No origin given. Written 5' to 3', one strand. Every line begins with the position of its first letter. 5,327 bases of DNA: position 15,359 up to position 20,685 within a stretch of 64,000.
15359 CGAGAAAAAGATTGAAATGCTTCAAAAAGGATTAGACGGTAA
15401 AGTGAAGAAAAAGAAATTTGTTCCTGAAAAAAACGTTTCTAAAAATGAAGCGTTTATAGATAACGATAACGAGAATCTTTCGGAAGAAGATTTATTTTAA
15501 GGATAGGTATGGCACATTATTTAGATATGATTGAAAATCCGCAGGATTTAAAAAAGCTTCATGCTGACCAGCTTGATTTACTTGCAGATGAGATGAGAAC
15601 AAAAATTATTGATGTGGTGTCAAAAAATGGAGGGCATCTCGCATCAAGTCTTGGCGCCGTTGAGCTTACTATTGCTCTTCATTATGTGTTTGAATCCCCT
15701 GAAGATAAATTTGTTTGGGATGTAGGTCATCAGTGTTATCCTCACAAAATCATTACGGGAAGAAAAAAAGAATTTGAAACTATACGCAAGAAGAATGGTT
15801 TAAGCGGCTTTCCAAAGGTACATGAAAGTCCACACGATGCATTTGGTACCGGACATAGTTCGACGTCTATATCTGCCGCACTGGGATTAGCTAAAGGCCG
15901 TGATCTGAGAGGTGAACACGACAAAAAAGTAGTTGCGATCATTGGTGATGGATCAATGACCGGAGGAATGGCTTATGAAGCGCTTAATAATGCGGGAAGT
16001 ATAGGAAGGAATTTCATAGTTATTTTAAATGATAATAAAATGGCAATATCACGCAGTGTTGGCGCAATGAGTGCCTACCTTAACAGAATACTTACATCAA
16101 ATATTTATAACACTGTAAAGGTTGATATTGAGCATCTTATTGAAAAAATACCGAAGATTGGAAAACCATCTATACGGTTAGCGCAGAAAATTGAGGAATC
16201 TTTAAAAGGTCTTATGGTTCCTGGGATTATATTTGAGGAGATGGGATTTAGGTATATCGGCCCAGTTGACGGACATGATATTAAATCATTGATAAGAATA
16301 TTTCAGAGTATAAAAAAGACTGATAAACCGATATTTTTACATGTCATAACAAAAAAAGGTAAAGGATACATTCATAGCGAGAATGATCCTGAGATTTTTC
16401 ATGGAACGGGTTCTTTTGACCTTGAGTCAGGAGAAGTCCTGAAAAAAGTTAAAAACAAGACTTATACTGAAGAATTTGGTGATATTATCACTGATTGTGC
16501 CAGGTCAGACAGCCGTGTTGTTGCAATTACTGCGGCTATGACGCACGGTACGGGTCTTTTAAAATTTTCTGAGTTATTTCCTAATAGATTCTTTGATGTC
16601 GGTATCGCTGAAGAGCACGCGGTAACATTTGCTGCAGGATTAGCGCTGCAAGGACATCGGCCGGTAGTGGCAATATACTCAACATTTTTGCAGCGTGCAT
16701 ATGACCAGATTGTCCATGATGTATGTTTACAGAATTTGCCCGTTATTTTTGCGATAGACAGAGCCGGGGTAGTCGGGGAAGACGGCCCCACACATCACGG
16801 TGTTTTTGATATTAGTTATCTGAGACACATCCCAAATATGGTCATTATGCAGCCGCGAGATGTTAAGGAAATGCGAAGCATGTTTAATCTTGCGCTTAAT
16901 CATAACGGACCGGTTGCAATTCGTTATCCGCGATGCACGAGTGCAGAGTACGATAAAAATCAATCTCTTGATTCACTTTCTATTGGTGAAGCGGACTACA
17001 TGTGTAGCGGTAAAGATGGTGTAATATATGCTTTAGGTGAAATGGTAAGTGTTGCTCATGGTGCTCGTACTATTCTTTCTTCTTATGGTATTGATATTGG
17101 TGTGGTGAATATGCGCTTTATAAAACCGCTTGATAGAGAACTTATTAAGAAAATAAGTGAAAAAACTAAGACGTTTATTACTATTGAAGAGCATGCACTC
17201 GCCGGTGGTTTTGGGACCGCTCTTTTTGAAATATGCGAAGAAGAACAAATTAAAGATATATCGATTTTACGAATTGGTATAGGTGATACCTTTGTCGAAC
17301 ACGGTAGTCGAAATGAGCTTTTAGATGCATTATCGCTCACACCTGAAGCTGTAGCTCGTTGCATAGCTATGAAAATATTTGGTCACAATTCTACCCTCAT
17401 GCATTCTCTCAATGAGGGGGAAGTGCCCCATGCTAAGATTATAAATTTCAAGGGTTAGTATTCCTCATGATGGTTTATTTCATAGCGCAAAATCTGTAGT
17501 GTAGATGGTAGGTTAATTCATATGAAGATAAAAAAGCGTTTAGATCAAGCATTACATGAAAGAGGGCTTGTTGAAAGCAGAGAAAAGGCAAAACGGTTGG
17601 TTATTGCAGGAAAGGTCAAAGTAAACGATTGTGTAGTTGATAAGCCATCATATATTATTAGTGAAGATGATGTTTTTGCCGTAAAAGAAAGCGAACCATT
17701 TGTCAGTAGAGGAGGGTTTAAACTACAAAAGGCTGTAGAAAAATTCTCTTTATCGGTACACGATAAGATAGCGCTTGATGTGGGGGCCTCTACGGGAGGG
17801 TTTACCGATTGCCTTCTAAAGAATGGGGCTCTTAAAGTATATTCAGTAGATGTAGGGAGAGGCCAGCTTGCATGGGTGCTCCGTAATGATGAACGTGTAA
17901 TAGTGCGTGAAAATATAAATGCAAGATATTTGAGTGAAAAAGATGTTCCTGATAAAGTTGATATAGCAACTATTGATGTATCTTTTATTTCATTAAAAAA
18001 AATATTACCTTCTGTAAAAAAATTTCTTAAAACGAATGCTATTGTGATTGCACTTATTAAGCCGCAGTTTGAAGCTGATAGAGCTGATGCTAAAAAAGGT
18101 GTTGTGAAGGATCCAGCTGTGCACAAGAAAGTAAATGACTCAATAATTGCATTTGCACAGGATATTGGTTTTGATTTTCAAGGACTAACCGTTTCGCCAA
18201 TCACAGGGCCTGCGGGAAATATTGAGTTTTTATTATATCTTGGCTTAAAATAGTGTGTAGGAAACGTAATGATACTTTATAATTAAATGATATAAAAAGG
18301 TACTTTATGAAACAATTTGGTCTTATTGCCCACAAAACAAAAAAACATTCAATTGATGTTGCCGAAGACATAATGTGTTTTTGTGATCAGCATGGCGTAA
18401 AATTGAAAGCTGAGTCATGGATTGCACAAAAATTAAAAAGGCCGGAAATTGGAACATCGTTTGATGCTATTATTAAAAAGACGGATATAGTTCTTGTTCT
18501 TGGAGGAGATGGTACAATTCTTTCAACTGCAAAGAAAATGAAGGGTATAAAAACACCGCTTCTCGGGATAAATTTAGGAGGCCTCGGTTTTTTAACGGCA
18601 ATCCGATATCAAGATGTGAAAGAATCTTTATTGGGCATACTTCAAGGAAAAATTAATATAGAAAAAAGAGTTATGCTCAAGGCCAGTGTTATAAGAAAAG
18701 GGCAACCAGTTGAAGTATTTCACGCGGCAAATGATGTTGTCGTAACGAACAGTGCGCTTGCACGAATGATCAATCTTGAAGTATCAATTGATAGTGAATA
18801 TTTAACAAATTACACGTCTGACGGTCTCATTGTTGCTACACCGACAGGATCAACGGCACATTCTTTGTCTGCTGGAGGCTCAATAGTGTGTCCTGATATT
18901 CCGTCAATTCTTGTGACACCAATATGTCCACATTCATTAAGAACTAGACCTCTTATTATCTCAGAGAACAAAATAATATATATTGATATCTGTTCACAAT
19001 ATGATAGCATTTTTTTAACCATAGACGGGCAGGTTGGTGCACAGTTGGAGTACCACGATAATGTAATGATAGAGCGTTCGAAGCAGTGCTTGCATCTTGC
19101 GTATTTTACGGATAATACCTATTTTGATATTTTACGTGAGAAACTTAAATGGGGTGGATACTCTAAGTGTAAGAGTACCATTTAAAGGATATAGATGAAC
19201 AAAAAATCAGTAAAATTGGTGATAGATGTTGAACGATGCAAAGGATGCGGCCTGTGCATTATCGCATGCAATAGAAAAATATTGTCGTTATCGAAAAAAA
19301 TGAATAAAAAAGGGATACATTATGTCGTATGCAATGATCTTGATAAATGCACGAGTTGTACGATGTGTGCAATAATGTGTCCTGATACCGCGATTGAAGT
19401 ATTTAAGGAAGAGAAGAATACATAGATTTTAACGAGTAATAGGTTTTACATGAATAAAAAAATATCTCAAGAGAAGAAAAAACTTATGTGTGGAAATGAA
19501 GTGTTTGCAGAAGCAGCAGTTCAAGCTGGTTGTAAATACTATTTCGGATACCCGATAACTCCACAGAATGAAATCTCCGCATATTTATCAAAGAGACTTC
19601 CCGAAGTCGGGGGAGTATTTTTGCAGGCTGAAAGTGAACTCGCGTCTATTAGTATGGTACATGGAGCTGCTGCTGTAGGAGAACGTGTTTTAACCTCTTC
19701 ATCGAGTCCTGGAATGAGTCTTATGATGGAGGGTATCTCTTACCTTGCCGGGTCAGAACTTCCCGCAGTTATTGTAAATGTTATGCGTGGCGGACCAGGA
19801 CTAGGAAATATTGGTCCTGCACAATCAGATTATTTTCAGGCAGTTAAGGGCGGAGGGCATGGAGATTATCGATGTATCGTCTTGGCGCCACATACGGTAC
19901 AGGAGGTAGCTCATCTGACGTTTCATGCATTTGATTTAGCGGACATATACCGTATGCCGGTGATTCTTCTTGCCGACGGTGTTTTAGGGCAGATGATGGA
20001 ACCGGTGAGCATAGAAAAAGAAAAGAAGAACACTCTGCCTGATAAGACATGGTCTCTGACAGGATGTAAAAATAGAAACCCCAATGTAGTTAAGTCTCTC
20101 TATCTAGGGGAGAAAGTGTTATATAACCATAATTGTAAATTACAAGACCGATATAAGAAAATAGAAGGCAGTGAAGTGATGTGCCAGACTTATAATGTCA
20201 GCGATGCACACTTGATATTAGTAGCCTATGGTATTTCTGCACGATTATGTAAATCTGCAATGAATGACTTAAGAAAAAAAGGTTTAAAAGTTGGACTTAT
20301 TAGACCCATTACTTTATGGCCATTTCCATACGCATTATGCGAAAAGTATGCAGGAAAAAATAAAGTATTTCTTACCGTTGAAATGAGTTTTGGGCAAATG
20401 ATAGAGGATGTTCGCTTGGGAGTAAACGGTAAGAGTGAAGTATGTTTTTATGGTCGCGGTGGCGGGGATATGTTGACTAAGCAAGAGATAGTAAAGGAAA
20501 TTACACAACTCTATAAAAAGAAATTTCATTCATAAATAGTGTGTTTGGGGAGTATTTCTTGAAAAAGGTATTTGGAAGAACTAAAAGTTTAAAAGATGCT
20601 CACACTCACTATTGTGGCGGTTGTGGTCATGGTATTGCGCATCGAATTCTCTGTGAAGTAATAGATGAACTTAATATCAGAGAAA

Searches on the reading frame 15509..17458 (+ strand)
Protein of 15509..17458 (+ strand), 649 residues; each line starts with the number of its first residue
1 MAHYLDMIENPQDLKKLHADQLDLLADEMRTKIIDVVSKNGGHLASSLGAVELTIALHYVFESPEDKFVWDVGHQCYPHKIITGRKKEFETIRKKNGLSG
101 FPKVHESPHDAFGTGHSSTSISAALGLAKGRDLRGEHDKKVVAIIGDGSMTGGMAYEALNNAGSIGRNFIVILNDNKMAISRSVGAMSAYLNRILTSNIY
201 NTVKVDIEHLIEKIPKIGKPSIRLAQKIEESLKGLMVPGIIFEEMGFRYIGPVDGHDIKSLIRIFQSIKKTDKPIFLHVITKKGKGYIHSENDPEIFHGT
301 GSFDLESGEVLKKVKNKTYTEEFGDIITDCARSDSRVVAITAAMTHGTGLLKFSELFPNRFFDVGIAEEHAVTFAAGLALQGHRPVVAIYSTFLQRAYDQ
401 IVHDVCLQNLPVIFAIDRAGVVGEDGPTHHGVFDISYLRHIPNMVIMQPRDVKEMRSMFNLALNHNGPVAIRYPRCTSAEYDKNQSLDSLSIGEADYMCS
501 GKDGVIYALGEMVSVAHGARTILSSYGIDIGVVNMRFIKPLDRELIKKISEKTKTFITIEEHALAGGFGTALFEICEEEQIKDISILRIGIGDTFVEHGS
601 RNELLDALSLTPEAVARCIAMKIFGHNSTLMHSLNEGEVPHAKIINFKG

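Call 25: search_protein_families(library=pfam, proteins=[window:15509-17458:+])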
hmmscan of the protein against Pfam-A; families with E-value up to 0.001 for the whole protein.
window:15509-17458:+ (649 aa): 7 families
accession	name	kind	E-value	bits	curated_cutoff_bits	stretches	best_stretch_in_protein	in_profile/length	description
PF13292.11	DXP_synthase_N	-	1.7e-123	411.7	21.2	1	5-281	1-274/274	1-deoxy-D-xylulose-5-phosphate synthase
PF02779.29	Transket_pyr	-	1.5e-48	165.1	27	1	318-475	4-169/174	Transketolase, pyrimidine binding domain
PF02780.25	Transketolase_C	-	3.9e-26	91.8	25.9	1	493-615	1-124/124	Transketolase, C-terminal domain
PF00456.26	Transketolase_N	-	1.6e-06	27.8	22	1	25-185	5-192/334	Transketolase, thiamine diphosphate binding domain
PF02775.26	TPP_enzyme_C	-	9.5e-06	25.9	21.9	1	111-179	24-85/151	Thiamine pyrophosphate enzyme, C-terminal TPP binding domain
PF17147.9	PFOR_II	-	3.2e-05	24.7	27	1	504-577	3-76/102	Pyruvate:ferredoxin oxidoreductase core domain II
PF00676.26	E1_dh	-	0.00045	19.7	22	1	118-184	104-169/300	Dehydrogenase E1 component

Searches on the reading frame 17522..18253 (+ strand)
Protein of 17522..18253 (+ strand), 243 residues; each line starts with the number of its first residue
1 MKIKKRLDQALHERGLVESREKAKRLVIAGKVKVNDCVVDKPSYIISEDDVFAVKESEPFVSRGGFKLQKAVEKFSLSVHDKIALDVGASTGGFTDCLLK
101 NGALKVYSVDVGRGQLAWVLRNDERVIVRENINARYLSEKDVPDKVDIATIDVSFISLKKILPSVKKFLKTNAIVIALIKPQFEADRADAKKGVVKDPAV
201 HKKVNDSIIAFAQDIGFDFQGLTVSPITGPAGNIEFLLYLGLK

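Call 25: search_protein_families(library=pfam, proteins=[window:17522-18253:+])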
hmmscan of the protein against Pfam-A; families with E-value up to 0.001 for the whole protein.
window:17522-18253:+ (243 aa): 2 families
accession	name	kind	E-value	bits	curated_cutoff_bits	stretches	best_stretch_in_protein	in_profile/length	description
PF01728.25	FtsJ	-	8.7e-42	143.5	24.1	1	60-241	1-180/181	FtsJ-like methyltransferase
PF01479.30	S4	-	3e-12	46.5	22.8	1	6-51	2-47/48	S4 domain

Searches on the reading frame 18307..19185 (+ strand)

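Call 25: search_protein_families(library=pfam, proteins=[window:18307-19185:+])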
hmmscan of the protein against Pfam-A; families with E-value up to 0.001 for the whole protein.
window:18307-19185:+ (292 aa): 2 families
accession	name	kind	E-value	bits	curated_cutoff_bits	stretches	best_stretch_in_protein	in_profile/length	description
PF20143.4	NAD_kinase_C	-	3.6e-33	114.4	23.7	1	142-262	2-121/126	ATP-NAD kinase C-terminal domain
PF01513.26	NAD_kinase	-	2.6e-15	57.3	25.5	1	5-116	2-130/130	ATP-NAD kinase N-terminal domain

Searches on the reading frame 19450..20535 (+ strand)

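Call 25: search_protein_families(library=pfam, proteins=[window:19450-20535:+])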
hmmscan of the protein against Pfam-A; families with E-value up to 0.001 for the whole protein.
window:19450-20535:+ (361 aa): 3 families
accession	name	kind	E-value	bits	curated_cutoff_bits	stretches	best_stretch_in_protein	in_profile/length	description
PF01855.24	POR_N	-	1.4e-50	172.7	27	1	21-198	1-178/231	Pyruvate flavodoxin/ferredoxin oxidoreductase, thiamine diP-bdg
PF17147.9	PFOR_II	-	9.6e-21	74.5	27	1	253-347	1-102/102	Pyruvate:ferredoxin oxidoreductase core domain II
PF02780.25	Transketolase_C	-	7.2e-07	29.6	25.9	1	252-311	9-68/124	Transketolase, C-terminal domain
